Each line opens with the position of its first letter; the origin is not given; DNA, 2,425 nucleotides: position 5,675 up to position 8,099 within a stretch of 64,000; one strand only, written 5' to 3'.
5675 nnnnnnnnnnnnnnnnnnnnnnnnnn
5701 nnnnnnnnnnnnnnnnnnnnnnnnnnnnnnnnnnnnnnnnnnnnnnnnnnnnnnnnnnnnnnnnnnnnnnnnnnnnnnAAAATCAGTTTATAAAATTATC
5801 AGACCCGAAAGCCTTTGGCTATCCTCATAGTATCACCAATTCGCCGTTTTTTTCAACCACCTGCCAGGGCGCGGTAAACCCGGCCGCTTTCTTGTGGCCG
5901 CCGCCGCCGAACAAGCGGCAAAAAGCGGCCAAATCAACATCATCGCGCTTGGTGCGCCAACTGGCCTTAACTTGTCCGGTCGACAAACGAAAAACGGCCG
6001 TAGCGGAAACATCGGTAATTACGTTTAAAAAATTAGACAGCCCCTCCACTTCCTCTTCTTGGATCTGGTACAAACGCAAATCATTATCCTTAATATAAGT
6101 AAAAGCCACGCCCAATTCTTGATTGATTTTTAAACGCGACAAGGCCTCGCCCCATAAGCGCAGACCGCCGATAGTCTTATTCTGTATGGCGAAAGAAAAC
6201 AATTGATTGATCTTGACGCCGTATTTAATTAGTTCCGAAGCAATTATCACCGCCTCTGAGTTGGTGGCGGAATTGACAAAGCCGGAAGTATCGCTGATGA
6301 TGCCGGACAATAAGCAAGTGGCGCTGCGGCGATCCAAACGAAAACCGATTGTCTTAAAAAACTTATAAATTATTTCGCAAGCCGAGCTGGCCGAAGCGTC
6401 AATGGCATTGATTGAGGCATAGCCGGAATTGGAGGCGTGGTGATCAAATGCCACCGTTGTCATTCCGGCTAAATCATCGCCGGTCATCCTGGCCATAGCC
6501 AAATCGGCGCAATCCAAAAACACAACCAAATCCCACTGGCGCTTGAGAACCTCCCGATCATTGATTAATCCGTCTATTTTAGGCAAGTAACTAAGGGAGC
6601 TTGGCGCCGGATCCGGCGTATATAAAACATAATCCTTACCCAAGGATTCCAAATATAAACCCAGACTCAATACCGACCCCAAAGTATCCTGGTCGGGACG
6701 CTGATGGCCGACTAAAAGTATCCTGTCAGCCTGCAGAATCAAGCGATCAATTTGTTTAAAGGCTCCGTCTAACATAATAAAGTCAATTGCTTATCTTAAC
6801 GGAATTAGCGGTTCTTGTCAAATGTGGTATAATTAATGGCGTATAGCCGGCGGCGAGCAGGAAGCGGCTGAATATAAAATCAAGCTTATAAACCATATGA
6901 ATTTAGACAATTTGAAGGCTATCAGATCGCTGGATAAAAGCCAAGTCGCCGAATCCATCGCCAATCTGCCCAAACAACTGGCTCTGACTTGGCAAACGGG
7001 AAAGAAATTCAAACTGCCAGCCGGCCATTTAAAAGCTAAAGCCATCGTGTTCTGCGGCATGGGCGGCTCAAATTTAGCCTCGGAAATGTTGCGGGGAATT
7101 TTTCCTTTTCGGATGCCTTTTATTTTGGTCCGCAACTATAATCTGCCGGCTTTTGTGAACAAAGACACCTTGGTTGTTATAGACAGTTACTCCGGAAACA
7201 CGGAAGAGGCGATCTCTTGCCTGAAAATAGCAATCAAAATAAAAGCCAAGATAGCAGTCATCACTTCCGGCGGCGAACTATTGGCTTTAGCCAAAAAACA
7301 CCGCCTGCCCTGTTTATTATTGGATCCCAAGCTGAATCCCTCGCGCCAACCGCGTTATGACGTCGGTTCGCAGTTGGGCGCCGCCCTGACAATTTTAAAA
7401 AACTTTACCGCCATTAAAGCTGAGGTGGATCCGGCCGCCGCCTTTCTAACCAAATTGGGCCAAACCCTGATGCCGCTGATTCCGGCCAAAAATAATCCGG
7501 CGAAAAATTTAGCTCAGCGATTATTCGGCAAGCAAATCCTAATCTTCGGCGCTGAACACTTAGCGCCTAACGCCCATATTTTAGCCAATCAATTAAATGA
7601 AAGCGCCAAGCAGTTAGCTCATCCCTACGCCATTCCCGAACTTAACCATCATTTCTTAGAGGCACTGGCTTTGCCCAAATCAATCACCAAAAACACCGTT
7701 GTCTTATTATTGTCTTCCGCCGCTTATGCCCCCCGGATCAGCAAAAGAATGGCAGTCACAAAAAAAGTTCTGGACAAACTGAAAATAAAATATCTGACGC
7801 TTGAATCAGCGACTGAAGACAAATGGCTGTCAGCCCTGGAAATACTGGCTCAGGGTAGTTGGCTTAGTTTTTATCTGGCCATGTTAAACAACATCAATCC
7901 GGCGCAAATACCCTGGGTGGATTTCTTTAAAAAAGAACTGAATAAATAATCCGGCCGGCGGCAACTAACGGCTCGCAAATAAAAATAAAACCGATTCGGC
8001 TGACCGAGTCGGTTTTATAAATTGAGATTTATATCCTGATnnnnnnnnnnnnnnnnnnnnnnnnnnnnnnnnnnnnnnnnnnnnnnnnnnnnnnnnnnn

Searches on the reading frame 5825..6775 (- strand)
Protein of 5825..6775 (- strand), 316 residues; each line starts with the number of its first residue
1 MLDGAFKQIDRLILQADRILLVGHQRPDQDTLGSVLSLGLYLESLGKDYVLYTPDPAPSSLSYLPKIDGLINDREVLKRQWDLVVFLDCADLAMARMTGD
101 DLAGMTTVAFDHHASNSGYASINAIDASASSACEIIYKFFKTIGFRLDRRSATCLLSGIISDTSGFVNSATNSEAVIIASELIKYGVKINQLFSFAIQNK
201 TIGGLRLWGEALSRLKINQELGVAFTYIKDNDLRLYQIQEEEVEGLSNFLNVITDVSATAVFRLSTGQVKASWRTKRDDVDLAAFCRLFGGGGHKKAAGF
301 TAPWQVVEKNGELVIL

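Call 10: search_protein_families(library=pfam, proteins=[window:5825-6775:-], max_evalue=0.01)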
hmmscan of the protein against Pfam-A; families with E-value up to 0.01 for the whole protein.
window:5825-6775:- (316 aa): 2 families
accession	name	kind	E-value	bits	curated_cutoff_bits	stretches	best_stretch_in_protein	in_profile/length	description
PF01368.27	DHH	-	1e-18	68.3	28.1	1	18-159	1-125/125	DHH family, N-terminal domain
PF02272.25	DHHA1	-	3.2e-06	28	25.9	1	239-308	14-90/102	DHHA1 domain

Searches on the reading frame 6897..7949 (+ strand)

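Call 10: search_protein_families(library=pfam, proteins=[window:6897-7949:+], max_evalue=0.01)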
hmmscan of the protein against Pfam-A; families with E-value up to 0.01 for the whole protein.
window:6897-7949:+ (350 aa): 2 families
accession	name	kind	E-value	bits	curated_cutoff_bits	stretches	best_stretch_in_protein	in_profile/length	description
PF10432.14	bact-PGI_C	-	8.5e-29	100.9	24.5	1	199-348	2-151/151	Bacterial phospho-glucose isomerase C-terminal SIS domain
PF01380.27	SIS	-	8.3e-05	22.8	25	0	46-124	4-88/131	SIS domain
